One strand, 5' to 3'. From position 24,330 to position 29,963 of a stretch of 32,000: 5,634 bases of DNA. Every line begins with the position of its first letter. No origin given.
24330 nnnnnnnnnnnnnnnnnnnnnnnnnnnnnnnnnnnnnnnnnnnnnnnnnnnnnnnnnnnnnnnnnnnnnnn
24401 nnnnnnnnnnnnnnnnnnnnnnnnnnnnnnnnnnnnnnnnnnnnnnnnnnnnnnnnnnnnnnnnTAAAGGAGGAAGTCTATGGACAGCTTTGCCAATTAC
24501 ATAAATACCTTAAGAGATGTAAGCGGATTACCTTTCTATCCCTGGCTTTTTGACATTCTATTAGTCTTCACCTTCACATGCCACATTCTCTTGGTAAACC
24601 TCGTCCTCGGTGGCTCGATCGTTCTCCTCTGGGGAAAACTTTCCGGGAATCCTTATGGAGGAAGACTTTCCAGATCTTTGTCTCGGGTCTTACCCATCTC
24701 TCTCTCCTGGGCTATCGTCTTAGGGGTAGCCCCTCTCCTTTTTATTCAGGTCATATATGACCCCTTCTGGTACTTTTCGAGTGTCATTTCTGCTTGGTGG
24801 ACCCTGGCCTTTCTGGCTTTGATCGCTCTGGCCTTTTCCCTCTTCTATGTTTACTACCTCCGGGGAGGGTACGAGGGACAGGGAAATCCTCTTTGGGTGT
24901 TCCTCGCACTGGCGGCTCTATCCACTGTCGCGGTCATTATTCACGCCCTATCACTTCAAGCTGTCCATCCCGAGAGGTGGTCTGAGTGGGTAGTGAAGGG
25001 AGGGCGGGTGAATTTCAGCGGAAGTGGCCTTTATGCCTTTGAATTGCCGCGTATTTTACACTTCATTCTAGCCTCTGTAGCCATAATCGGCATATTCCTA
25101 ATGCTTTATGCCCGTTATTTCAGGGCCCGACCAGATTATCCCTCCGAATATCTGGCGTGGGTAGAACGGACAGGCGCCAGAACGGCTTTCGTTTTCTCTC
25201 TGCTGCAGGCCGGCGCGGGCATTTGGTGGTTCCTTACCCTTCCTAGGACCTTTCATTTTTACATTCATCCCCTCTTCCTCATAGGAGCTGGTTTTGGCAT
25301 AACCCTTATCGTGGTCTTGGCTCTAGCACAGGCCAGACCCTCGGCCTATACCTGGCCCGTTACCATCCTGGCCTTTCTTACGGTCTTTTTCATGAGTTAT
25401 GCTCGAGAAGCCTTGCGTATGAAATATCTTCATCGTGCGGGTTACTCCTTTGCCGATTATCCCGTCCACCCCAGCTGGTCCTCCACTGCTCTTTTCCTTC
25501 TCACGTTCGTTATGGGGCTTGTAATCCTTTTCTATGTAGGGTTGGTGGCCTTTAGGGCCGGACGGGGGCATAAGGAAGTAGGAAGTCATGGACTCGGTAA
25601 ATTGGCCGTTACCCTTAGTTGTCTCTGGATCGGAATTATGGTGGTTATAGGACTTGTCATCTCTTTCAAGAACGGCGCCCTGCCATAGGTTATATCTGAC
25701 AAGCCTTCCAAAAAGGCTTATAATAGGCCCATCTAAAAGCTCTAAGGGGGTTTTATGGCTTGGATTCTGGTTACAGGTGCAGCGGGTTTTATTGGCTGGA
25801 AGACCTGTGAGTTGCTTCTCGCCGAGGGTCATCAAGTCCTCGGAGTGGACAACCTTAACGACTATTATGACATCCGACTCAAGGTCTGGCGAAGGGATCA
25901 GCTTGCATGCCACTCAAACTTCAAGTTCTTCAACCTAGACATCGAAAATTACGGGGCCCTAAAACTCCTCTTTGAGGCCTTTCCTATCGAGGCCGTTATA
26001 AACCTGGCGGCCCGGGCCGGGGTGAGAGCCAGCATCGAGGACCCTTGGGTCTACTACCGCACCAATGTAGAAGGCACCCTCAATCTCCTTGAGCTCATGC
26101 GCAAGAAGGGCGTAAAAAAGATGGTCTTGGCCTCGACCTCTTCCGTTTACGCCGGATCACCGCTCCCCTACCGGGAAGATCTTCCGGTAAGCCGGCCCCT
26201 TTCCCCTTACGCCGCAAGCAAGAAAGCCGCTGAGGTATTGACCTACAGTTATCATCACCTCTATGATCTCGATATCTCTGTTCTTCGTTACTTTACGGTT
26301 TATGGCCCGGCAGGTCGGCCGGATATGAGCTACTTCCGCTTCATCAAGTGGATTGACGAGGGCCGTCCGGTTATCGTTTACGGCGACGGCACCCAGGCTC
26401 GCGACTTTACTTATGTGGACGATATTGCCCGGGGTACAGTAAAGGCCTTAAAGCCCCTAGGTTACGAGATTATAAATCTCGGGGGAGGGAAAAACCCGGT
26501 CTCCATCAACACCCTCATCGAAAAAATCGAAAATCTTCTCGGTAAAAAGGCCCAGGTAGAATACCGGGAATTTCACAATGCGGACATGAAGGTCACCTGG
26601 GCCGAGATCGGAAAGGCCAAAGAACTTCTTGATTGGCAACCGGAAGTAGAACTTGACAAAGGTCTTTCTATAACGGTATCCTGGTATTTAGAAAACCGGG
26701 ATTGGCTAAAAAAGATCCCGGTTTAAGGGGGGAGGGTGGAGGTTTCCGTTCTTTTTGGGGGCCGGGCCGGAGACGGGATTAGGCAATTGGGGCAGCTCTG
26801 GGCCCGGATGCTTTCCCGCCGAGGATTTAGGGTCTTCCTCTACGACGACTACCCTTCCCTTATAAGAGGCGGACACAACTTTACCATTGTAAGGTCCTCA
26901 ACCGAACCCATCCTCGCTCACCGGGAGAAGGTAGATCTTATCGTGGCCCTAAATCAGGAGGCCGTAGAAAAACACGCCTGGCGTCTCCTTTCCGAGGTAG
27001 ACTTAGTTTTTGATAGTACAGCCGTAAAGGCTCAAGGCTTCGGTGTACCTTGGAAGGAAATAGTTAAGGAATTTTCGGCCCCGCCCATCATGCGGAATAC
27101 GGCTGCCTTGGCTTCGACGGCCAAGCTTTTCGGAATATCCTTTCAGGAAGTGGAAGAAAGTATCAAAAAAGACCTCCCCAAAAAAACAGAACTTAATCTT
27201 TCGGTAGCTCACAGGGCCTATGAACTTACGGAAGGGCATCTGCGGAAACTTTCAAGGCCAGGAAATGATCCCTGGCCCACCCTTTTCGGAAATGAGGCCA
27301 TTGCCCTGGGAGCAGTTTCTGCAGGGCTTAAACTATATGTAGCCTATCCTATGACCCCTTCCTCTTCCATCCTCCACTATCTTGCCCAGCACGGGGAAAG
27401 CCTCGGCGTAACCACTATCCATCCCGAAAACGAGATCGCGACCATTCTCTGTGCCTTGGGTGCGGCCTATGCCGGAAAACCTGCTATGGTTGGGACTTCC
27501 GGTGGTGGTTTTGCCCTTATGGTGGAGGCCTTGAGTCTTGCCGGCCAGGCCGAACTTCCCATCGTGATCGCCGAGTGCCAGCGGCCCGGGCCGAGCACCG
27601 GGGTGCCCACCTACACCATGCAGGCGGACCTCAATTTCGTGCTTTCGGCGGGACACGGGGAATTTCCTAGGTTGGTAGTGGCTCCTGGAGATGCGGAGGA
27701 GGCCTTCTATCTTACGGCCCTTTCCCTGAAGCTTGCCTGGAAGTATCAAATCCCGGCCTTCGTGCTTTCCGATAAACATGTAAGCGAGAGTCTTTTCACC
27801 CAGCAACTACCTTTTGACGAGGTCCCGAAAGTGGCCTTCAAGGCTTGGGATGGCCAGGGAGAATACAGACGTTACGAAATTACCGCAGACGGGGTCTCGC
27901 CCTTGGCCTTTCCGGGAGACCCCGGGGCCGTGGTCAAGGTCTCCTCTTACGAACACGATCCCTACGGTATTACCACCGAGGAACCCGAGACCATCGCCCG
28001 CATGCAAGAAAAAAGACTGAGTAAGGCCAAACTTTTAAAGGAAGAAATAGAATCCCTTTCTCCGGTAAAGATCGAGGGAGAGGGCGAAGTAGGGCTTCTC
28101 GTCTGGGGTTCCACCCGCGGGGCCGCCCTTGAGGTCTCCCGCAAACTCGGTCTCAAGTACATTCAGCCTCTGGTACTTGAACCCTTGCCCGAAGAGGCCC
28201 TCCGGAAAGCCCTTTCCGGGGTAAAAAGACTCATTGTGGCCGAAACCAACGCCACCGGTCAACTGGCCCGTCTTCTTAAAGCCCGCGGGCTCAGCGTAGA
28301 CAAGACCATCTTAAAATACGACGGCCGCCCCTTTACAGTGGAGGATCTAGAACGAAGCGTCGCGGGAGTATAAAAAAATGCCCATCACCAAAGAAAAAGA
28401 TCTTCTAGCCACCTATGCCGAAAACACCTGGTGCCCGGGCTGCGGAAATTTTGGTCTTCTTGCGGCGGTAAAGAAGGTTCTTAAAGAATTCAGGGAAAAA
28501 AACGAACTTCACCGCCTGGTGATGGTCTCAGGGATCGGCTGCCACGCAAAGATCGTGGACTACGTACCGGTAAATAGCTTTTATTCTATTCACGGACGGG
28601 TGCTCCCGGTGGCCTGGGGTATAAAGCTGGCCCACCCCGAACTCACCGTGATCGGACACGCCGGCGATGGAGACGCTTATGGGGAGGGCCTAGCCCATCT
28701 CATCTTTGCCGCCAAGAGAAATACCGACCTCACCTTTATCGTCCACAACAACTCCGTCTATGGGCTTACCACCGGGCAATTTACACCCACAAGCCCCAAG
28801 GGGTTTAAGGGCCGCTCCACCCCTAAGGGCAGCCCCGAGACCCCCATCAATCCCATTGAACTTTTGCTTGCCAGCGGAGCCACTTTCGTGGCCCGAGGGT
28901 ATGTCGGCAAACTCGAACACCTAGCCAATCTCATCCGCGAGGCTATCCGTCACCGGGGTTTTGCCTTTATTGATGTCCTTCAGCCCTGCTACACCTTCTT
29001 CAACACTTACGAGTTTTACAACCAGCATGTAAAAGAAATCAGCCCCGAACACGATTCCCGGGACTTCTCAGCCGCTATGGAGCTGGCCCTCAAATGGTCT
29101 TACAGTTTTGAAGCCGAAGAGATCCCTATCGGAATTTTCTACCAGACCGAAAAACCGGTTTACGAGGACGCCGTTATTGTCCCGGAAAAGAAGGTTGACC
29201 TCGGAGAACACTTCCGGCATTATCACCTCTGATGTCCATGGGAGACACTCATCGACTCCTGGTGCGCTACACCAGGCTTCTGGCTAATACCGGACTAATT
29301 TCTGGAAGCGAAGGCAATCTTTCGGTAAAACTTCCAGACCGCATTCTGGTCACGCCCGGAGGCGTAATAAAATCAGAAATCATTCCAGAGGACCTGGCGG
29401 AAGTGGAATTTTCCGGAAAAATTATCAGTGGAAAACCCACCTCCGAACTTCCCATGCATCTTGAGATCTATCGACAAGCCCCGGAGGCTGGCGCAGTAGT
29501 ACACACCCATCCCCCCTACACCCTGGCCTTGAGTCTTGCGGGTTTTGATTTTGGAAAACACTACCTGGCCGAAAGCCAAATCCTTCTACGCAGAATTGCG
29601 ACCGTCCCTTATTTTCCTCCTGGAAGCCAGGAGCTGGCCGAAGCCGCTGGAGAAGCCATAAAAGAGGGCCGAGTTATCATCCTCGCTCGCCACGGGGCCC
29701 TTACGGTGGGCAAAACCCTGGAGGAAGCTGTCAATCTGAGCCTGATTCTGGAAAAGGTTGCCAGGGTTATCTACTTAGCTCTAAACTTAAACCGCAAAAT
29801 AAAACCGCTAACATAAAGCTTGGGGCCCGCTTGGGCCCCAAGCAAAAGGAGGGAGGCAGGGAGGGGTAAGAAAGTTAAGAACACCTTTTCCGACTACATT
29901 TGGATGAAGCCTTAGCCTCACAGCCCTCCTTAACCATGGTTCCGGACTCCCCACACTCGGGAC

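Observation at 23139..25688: Cytochrome bd-like membrane protein fused to a cytochrome c domain, with a paralogue-like partner and no classical CydB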

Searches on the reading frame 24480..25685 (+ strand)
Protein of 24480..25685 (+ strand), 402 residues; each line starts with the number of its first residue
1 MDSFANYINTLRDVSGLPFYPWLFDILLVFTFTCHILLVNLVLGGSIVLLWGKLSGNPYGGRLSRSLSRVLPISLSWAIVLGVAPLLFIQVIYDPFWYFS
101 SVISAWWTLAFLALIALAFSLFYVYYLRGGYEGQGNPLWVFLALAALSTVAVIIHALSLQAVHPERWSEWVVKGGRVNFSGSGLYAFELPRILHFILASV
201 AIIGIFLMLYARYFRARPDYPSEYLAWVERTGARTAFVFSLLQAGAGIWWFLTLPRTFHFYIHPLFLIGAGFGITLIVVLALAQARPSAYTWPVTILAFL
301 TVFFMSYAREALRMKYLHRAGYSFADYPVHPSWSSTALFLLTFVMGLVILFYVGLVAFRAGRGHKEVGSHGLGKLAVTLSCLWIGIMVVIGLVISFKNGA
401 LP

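Call 3: search_protein_families(library=pfam, proteins=[window:24480-25685:+], max_evalue=1)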
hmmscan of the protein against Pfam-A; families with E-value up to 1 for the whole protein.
window:24480-25685:+ (402 aa): 0 families

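Call 4: search_protein_families(library=ncbifam, proteins=[window:24480-25685:+], max_evalue=1)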
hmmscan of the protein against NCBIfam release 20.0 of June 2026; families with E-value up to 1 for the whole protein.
window:24480-25685:+ (402 aa): 1 family
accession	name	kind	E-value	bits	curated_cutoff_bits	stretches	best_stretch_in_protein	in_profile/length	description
NF052602.1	Zn_efflux_Cdf31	equivalog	0.18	11.2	460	1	334-393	112-167/299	CDF family zinc efflux transporter Cdf31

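Call 10: find_homologous_proteins(query=window:24480-25685:+)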
Query window:24480-25685:+ (402 aa): 224 proteins with E <= 0.001 among 8000 candidates; the best 120 are listed.
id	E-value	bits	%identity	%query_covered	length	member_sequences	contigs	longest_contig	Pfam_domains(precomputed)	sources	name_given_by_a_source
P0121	1.2e-260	883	100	100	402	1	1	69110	-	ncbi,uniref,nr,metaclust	ncbi:hypothetical protein [Thermosulfurimonas dismutans]|uniref:Uncharacterized protein n=1 Tax=Ther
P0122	1.7e-211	721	80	100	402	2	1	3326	-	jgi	-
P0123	7.6e-210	715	82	100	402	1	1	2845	-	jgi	-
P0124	3.9e-181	621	73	100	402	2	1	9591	-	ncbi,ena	-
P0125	7.6e-180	616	72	100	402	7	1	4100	-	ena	-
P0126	6.3e-178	610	70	100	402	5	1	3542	-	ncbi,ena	-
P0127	8.8e-171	587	69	100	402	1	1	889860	-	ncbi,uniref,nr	ncbi:hypothetical protein [Thermosulfurimonas sp. F29]|uniref:hypothetical protein n=1 Tax=Thermosul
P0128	8.5e-164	564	66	100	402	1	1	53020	-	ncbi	-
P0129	1.0e-122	428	53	98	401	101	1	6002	-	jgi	jgi:hypothetical protein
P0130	3.7e-119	417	50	99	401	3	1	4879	-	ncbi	-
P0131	4.9e-119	416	53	99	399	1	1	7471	-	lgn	-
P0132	7.5e-118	412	52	99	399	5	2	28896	-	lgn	-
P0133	1.3e-117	412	51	99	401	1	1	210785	-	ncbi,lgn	-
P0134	5.4e-117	409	52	99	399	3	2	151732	-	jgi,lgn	jgi:hypothetical protein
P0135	2.1e-116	408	52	99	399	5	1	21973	-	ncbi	-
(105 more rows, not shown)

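Call 39: predict_structure(alignment_id=A4)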
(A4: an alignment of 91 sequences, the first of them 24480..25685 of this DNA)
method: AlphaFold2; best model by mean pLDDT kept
length: 402 residues; sequences in the alignment: 91
mean_pLDDT: 90.8   pTM: 0.89
mean pLDDT of the five models: 90.8, 90.3, 89.2, 88.4, 87.7
residues with pLDDT >= 90: 251; 70-90: 137; 50-70: 14; < 50: 0
segments of 3 or more residues with pLDDT < 50: none
pLDDT, mean of each block of 10 residues (from residue 1): 77 78 86 96 98 95 95 94 72 80 93 97 96 94 98 95 89 83 93 97 98 93 97 99 98 95 97 98 97 98 96 91 81 81 86 87 75 84 88 88 67
secondary structure, 60 per line:
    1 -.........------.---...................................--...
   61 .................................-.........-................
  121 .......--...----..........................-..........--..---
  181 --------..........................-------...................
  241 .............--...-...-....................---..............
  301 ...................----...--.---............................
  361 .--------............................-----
elements in order: H2-10 H21-55 H58-93 H95-103 H105-127 H137-162 H164-171 H189-214 H222-253 H264-283 H287-319 H333-361 H370-397

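Call 43: fold_search(model_id=the predicted structure, library=pdb)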
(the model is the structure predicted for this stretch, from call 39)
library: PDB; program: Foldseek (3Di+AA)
matches with E <= 10: 338; with E <= 0.001: 1
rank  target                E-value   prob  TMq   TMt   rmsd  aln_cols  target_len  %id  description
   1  9r2g_A                1.3e-04  1.00  0.63  0.67   4.8       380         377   15  Cytochrome bd II oxidase qOR-2 type from Mycobacterium smegmatis (released 2026-03-04)
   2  7oy2_C                2.4e-03  1.00  0.55  0.50   8.4       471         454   11  High resolution structure of cytochrome bd-II oxidase from E. coli (released 2021-12-15)
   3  7d5i_A                2.7e-03  1.00  0.47  0.44   7.8       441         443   12  Structure of Mycobacterium smegmatis bd complex in the apo-form. (released 2021-06-23)
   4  9ilt_F                3.1e-03  1.00  0.46  0.47   6.2       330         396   14  Crystal structure of alternative complex III from Chloroflexus aurantiacus (released 2025-03-19)
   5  8k9e_F                5.6e-03  1.00  0.43  0.44   7.6       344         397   12  Cryo-EM structure of the photosynthetic alternative complex III from Chloroflexus aurantiacus at 3.3 angstrom (released 2024-03-06)
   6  6lod_F                7.7e-03  1.00  0.40  0.40   8.5       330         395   16  Cryo-EM structure of the air-oxidized photosynthetic alternative complex III from Roseiflexus castenholzii (released 2020-11-04)
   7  8b4o_B                8.8e-03  1.00  0.44  0.51   7.6       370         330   15  Cryo-EM structure of cytochrome bd oxidase from C. glutamicum (released 2022-12-28)
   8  5doq_B                9.2e-03  1.00  0.53  0.62   6.5       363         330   15  The structure of bd oxidase from Geobacillus thermodenitrificans (released 2016-05-04)
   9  7nkz_B                1.0e-02  1.00  0.40  0.46   8.3       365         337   16  Cryo-EM structure of the cytochrome bd oxidase from M. tuberculosis at 2.5 A resolution (released 2021-09-22)
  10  9r2g_D                1.6e-02  1.00  0.53  0.62   6.3       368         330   12  Cytochrome bd II oxidase qOR-2 type from Mycobacterium smegmatis (released 2026-03-04)
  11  6btm_C                2.2e-02  1.00  0.46  0.42  10.5       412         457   10  Structure of Alternative Complex III from Flavobacterium johnsoniae (Wild Type) (released 2018-05-09)
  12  2vpw_C                2.3e-02  1.00  0.36  0.53   8.1       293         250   14  Polysulfide reductase with bound menaquinone (released 2008-06-10)
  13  7ose_A                2.6e-02  1.00  0.41  0.33   5.4       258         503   14  cytochrome bd-II type oxidase with bound aurachin D (released 2021-11-17)
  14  6zmq                  1.1e-01  0.38  0.21  0.16  21.5       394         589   16  Cytochrome c Heme Lyase CcmF (released 2021-05-19)
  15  6btm_F                1.5e-01  0.98  0.44  0.44  12.1       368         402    8  Structure of Alternative Complex III from Flavobacterium johnsoniae (Wild Type) (released 2018-05-09)
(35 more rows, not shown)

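Call 54: search_protein_representatives(alignment_id=A4)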
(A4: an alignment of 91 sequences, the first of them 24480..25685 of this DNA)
Query: 91 sequences, 404 profile positions. Proteins with E-value up to 0.001 (for the whole library): 1670; up to 1e-10: 926; up to 1e-30: 283. The best 150 are listed.
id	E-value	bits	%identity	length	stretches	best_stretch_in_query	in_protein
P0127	4.9e-165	566.0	-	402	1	3-403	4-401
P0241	8.1e-162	555.4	-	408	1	1-403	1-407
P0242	1.7e-145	501.7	-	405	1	1-401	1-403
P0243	2.9e-145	500.9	-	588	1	2-400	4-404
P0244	3.9e-137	474.1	-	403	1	1-401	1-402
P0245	1.7e-106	373.2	-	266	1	1-264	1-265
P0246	3.5e-105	368.9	-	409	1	1-401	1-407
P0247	1.6e-102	360.1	-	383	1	10-400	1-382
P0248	6.9e-100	351.5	-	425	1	3-401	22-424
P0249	3.5e-99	349.2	-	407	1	2-397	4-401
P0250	1.0e-95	337.7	-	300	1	47-288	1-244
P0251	6.2e-95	335.2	-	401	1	2-398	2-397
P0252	3.4e-93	329.4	-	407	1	2-387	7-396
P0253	3.4e-92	326.2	-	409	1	1-401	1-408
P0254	1.5e-90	320.7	-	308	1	90-397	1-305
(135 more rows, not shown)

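Call 56: search_protein_families(library=pfam, alignment_id=A6, max_evalue=0.01)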
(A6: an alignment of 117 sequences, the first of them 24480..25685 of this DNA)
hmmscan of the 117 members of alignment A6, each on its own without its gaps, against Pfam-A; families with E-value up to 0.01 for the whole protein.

A. member 1, window:24480-25685:+ (402 aa): 0 families

B. families by the number of members that match (of 117 scanned): 12 families
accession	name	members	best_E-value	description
PF00034.26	Cytochrom_C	2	2.9e-11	Cytochrome c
PF13442.11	Cytochrome_CBB3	2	3.8e-07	Cytochrome C oxidase, cbb3-type, subunit III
PF01654.22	Cyt_bd_oxida_I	1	3.2e-09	Cytochrome bd terminal oxidase subunit I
PF16926.10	HisKA_4TM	1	1.6e-05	Archaeal 4TM region of histidine kinase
PF09990.14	DUF2231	1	0.00044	Predicted membrane protein (DUF2231)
PF12794.12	MscS_TM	1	0.00067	Mechanosensitive ion channel inner membrane domain 1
PF03779.20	SPW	1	0.0009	SPW repeat domain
PF03862.18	SpoVAC_SpoVAEB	1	0.0019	SpoVAC/SpoVAEB sporulation membrane protein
PF06127.16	Mpo1-like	1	0.0022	2-hydroxy-palmitic acid dioxygenase Mpo1-like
PF08019.17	EptA_B_N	1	0.0031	Phosphoethanolamine transferase EptA/EptB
PF02656.20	DUF202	1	0.0067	Domain of unknown function (DUF202)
PF19616.4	DUF6121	1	0.0092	Family of unknown function (DUF6121)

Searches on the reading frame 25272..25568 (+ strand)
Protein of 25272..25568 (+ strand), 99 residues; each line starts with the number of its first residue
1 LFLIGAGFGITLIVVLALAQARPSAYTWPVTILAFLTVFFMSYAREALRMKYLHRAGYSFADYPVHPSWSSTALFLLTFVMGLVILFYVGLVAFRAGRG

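Call 53: search_protein_families(library=pfam, proteins=[window:25272-25568:+], max_evalue=10)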
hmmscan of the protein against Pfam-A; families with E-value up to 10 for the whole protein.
seq(99 aa): 5 families
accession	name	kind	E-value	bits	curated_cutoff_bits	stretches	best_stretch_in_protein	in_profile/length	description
PF22832.1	PsaO_TMD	-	0.021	15.7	27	1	45-96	33-85/91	PsaO transmembrane domain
PF09843.14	DUF2070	-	0.13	11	30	1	4-93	108-176/561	Predicted membrane protein (DUF2070)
PF06686.16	SpoIIIAC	-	0.22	12.2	24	1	10-42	10-42/56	Stage III sporulation protein AC/AD protein family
PF07254.17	Cpta_toxin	-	0.47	11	27.3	1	11-49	21-60/133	Membrane-bound toxin component of toxin-antitoxin system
PF09489.15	CbtB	-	1.4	9.5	27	1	67-93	5-31/51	Probable cobalt transporter subunit (CbtB)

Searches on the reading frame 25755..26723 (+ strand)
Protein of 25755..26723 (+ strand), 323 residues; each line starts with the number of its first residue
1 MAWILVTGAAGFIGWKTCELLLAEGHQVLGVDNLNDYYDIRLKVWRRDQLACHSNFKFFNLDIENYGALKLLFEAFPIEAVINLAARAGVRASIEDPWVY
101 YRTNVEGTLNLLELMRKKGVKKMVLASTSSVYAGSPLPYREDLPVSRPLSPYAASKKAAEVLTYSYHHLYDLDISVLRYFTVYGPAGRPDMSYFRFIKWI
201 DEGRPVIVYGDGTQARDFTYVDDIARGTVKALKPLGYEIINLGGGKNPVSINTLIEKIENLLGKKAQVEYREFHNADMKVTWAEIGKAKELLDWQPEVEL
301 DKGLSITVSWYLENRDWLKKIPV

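Call 50: search_protein_families(library=pfam, proteins=[window:25755-26723:+], max_evalue=0.00001)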
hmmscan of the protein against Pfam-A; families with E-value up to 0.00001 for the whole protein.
window:25755-26723:+ (323 aa): 8 families
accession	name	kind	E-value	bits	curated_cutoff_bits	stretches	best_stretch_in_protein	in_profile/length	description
PF01370.27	Epimerase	-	3.1e-61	207.3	20.9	1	4-243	1-240/240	NAD dependent epimerase/dehydratase family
PF16363.11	GDP_Man_Dehyd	-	1e-57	196.5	27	1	5-305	1-330/332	GDP-mannose 4,6 dehydratase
PF01073.25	3Beta_HSD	-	3.8e-16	59.4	22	1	5-237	1-234/280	3-beta hydroxysteroid dehydrogenase/isomerase family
PF04321.23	RmlD_sub_bind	-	5e-15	55.8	27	1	4-233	3-198/287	RmlD substrate binding domain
PF02719.21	Polysacc_synt_2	-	6.3e-13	49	20.2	1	4-267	1-252/293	Polysaccharide biosynthesis protein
PF07993.18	NAD_binding_4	-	8.1e-07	28.9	20.1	0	78-184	89-209/258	Male sterility protein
PF00106.31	adh_short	-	3.1e-06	27.2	26.6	0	3-168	2-165/195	short chain dehydrogenase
PF13460.12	NAD_binding_10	-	6.2e-06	26.6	27.2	0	8-162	1-130/184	NAD(P)H-binding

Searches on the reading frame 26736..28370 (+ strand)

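Call 50: search_protein_families(library=pfam, proteins=[window:26736-28370:+], max_evalue=0.00001)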
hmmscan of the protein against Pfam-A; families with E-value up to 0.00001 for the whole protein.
window:26736-28370:+ (545 aa): 2 families
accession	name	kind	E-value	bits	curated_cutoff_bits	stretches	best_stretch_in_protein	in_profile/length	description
PF01855.24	POR_N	-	9.3e-47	160.1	27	1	192-424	2-229/231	Pyruvate flavodoxin/ferredoxin oxidoreductase, thiamine diP-bdg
PF01558.24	POR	-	2.8e-23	83.4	27.4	1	11-163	1-173/173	Pyruvate ferredoxin/flavodoxin oxidoreductase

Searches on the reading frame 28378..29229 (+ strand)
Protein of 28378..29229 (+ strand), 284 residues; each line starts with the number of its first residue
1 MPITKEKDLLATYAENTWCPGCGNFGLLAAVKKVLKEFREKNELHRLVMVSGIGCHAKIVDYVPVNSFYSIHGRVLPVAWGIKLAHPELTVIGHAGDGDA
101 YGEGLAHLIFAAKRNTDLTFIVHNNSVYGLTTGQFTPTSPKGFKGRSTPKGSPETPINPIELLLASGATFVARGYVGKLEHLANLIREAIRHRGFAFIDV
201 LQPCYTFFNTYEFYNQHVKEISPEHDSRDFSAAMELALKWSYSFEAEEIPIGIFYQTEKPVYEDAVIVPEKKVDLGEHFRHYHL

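Call 50: search_protein_families(library=pfam, proteins=[window:28378-29229:+], max_evalue=0.00001)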
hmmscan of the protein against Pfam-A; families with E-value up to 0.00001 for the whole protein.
window:28378-29229:+ (284 aa): 2 families
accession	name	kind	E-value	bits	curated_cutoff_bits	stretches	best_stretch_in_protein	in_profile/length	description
PF02775.26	TPP_enzyme_C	-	9.6e-29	100.6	21.9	1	53-200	2-151/151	Thiamine pyrophosphate enzyme, C-terminal TPP binding domain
PF12367.13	PFO_beta_C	-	1.6e-14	54.2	24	1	208-266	7-61/66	Pyruvate ferredoxin oxidoreductase beta subunit C terminal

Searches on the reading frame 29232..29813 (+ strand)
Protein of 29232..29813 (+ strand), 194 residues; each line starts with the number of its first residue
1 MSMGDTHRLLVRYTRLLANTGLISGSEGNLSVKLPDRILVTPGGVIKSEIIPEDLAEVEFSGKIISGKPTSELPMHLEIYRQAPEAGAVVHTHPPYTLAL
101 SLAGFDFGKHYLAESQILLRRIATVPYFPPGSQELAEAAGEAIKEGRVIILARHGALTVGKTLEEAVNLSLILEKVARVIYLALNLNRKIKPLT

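Call 50: search_protein_families(library=pfam, proteins=[window:29232-29813:+], max_evalue=0.00001)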
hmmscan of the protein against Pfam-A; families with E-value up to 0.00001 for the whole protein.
window:29232-29813:+ (194 aa): 1 family
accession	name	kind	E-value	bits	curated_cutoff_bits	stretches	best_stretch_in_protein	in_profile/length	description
PF00596.27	Aldolase_II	-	4.7e-47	160.7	22.2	1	9-180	2-182/183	Class II Aldolase and Adducin N-terminal domain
